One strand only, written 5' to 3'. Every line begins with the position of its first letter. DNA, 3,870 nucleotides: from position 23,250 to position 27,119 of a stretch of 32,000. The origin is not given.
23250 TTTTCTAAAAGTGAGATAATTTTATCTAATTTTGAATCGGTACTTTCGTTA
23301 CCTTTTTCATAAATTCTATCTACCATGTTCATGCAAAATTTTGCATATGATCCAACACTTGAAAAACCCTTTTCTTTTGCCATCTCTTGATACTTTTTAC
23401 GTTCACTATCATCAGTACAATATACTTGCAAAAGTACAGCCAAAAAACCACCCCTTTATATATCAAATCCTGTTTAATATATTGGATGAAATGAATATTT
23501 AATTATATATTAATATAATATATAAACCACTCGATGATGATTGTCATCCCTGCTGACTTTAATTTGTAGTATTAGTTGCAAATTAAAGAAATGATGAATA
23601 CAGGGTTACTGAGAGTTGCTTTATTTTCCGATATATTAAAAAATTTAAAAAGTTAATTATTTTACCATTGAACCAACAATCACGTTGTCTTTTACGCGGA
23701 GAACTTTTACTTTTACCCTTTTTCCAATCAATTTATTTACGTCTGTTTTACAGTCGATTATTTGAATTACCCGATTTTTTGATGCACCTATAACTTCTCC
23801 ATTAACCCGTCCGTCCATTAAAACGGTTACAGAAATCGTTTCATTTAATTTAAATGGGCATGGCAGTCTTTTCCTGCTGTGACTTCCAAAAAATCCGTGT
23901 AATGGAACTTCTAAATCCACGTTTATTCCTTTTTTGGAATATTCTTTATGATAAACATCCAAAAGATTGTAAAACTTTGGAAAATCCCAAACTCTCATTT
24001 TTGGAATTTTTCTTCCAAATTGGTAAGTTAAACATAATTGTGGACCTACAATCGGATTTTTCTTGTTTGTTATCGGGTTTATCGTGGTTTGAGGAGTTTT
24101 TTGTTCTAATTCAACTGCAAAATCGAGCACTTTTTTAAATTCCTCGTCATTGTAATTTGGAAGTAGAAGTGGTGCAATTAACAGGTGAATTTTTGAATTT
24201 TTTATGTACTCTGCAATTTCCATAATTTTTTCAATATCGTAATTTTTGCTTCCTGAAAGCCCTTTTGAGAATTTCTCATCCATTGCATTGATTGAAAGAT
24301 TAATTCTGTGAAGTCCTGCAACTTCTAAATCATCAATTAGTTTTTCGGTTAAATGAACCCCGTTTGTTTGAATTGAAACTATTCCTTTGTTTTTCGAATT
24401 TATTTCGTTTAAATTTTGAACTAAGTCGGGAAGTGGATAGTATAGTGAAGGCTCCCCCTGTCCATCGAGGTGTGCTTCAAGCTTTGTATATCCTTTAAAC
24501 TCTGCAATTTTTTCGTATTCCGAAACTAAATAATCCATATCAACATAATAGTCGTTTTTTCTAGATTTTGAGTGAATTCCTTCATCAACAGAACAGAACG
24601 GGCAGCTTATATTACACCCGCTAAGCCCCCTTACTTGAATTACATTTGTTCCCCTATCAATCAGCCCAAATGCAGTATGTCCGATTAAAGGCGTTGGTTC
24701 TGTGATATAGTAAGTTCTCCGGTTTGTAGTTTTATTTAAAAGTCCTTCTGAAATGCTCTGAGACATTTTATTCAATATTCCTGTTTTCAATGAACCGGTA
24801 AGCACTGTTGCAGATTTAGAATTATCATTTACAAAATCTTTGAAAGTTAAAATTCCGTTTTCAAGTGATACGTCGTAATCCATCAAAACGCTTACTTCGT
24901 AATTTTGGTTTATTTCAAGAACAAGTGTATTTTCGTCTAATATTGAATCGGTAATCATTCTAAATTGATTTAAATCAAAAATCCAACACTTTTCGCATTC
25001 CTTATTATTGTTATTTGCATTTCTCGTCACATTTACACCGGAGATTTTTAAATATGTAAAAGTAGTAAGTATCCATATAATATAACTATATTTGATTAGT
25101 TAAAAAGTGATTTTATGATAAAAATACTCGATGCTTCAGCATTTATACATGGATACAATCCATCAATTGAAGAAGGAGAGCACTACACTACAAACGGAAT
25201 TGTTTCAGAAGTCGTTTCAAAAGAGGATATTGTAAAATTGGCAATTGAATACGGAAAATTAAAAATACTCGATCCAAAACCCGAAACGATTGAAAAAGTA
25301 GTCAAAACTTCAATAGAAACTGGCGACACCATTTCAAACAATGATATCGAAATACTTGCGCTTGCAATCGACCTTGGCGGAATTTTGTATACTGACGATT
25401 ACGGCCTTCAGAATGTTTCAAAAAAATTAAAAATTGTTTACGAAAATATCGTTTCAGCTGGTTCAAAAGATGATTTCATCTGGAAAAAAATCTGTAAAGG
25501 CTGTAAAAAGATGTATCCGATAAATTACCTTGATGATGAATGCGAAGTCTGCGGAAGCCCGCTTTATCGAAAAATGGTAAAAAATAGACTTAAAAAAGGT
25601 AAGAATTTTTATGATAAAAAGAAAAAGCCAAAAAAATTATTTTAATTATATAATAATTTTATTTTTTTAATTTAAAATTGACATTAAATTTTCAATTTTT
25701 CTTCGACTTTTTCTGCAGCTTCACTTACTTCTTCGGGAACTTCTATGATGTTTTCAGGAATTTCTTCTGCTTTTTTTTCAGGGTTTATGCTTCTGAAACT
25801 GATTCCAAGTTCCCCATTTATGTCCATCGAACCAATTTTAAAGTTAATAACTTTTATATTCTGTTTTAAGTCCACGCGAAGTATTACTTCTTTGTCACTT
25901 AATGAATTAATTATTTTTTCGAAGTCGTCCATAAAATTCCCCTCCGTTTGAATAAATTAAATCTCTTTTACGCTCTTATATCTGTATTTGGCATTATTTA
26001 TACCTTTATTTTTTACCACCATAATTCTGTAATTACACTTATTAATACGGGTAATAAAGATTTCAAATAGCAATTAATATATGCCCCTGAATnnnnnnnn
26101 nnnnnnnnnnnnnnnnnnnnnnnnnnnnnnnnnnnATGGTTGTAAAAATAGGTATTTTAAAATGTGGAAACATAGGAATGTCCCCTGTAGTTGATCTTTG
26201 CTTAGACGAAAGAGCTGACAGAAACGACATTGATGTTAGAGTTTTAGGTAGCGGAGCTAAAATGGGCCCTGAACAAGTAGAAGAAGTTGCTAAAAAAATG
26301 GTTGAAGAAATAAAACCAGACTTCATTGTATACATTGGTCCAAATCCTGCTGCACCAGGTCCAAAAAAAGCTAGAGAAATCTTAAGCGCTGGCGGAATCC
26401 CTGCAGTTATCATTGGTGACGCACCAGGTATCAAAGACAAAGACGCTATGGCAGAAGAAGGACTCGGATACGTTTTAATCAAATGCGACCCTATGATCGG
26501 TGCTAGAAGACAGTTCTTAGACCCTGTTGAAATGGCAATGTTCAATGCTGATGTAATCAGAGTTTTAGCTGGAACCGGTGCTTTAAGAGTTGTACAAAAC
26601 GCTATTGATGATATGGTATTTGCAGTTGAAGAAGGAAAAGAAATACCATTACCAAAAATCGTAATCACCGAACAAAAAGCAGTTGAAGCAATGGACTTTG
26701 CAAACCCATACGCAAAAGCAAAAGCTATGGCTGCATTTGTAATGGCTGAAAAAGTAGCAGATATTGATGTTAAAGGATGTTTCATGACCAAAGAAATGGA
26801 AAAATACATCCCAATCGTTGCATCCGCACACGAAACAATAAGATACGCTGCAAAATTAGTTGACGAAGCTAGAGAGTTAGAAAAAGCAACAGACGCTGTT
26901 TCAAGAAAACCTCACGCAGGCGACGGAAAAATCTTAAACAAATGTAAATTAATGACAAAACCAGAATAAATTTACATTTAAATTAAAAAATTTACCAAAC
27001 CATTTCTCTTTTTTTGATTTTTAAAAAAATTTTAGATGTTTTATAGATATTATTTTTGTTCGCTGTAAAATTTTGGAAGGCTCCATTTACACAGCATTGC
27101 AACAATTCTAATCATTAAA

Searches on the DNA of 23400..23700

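Call 93: search_rna_families(source=window, start=23400, end=23700, threshold=evalue, max_evalue=10, show_alignments=2)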
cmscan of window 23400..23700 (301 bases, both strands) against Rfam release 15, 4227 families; matches with E-value up to 10: 14.
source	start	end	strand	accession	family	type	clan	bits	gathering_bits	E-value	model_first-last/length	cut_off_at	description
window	23530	23589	+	RF01307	sR55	Gene; snRNA; snoRNA; CD-box;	-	24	35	0.00063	1-65/65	no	Small nucleolar RNA sR55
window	23526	23619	+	RF00213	snoR38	Gene; snRNA; snoRNA; CD-box;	-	21.8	45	0.34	1-91/91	no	Small nucleolar RNA R38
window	23480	23560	-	RF01774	rpsL_ricks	Cis-reg; leader;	-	20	60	6.1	1-131/131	no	Rickettsia rpsL leader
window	23587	23633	+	RF01123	sR35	Gene; snRNA; snoRNA; CD-box;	-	18.6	60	0.016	1-57/57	no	Small nucleolar RNA sR35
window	23587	23618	+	RF01133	sR3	Gene; snRNA; snoRNA; CD-box;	-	14.6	41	0.14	1-55/55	no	Small nucleolar RNA sR3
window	23529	23570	+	RF00273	SNORD59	Gene; snRNA; snoRNA; CD-box;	CL00065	14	45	6.1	1-73/73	no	Small nucleolar RNA SNORD59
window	23584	23624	+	RF00181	SNORD113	Gene; snRNA; snoRNA; CD-box;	CL00069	13.6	36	8.4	1-74/74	no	Small nucleolar RNA SNORD113/SNORD114 family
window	23587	23628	+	RF01140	sR20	Gene; snRNA; snoRNA; CD-box;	-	13.3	44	3.4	1-56/56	no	Small nucleolar RNA sR20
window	23491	23618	+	RF01848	ACEA_U3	Gene; snRNA; snoRNA; CD-box;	CL00100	13.2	55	2.4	1-209/209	no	ACEA small nucleolar RNA U3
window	23513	23554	-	RF00026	U6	Gene; snRNA; splicing;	CL00009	11.6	44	3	1-105/105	no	U6 spliceosomal RNA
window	23531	23563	+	RF01304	sR5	Gene; snRNA; snoRNA; CD-box;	-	10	40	7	1-53/53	no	Small nucleolar RNA sR5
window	23530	23559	+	RF01152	sR1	Gene; snRNA; snoRNA; CD-box;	-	9.7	45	3.7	1-57/57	no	Small nucleolar RNA sR1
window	23530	23560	+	RF01133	sR3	Gene; snRNA; snoRNA; CD-box;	-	8.3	41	9.3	1-55/55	no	Small nucleolar RNA sR3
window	23586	23692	+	RF01295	SCARNA7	Gene; snRNA; snoRNA; scaRNA;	-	7.9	65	5.1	1-330/330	no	Small Cajal body-specific RNA 7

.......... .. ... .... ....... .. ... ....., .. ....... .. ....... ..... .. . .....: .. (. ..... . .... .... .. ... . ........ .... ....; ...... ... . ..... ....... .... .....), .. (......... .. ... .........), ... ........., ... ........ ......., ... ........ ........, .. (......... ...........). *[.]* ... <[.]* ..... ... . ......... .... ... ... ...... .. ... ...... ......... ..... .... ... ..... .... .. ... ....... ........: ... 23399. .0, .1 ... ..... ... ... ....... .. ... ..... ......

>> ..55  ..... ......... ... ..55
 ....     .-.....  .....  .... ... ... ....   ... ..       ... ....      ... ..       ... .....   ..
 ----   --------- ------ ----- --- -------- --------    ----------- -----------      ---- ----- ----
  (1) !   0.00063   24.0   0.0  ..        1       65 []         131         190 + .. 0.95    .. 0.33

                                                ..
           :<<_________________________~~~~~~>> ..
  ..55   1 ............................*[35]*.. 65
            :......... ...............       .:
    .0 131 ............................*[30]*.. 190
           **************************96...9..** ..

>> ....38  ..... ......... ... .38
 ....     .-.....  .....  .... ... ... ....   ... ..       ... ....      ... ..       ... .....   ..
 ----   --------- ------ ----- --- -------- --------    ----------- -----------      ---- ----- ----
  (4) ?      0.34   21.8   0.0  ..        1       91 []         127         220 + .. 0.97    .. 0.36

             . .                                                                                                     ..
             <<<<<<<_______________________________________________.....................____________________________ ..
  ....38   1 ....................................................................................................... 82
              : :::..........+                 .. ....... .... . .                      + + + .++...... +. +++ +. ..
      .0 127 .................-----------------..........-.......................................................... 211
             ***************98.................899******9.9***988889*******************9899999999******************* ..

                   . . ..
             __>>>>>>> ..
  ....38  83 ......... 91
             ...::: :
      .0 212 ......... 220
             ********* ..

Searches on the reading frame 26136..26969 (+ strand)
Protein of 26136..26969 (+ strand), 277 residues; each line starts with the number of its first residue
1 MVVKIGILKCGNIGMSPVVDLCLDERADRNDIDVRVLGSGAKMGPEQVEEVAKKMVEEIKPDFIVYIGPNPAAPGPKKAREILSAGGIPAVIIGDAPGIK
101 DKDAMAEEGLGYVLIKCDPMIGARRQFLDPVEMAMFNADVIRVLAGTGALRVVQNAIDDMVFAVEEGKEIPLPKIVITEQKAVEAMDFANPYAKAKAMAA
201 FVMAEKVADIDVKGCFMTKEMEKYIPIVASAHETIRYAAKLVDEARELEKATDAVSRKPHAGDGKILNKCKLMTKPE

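Call 122: list_cluster_members(proteins=[window:26136-26969:+, window:29958-31091:+, window:6283-6942:-])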
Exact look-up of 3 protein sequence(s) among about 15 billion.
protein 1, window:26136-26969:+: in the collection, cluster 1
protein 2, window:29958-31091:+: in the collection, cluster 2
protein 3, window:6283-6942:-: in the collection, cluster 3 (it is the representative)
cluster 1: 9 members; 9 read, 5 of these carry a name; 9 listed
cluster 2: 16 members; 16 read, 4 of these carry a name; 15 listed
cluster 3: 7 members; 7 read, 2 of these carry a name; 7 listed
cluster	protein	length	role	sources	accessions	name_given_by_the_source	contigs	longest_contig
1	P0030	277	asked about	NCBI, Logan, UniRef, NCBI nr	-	-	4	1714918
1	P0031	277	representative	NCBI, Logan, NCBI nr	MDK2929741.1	MAG: methylenetetrahydromethanopterin dehydrogenase [Methanococcus sp.] | methylenetetrahydromethanopterin dehydrogenase [Methanococcus sp.]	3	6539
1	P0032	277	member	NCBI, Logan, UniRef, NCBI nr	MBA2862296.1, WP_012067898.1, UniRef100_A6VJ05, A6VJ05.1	F420-dependent methylenetetrahydromethanopterin dehydrogenase [Methanococcus maripaludis] | F420-dependent methylenetetrahydromethanopterin dehydrogenase n=2 Tax=Methanococcus ...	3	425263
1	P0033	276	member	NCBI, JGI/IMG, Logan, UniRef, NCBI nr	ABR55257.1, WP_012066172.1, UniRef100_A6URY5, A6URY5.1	Methylenetetrahydromethanopterin dehydrogenase [Methanococcus vannielii SB] | methylenetetrahydromethanopterin dehydrogenase | F420-dependent methylenetetrahydromethanopterin dehydrogenase n=1 Tax=Methanococcus ...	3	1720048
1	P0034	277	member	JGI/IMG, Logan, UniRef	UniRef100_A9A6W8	F420-dependent methylenetetrahydromethanopterin dehydrogenase n=1 Tax=Methanococcus ...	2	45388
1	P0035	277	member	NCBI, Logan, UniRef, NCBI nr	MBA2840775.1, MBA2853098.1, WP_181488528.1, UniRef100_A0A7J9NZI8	methylenetetrahydromethanopterin dehydrogenase [Methanococcus maripaludis] | F420-dependent methylenetetrahydromethanopterin dehydrogenase n=1 Tax=Methanococcus ... | F420-dependent methylenetetrahydromethanopterin dehydrogenase [Methanococcus maripaludis]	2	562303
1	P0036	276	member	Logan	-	-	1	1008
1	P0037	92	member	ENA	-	-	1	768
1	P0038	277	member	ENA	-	-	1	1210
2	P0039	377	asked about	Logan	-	-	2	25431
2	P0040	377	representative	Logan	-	-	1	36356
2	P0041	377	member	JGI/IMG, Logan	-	benzoyl-CoA reductase/2-hydroxyglutaryl-CoA dehydratase subunit BcrC/BadD/HgdB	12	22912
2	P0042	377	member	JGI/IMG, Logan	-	benzoyl-CoA reductase/2-hydroxyglutaryl-CoA dehydratase subunit BcrC/BadD/HgdB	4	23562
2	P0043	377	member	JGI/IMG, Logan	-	benzoyl-CoA reductase/2-hydroxyglutaryl-CoA dehydratase subunit BcrC/BadD/HgdB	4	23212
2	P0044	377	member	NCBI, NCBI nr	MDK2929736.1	MAG: hypothetical protein PWP73_1338 [Methanococcus sp.] | hypothetical protein [Methanococcus sp.]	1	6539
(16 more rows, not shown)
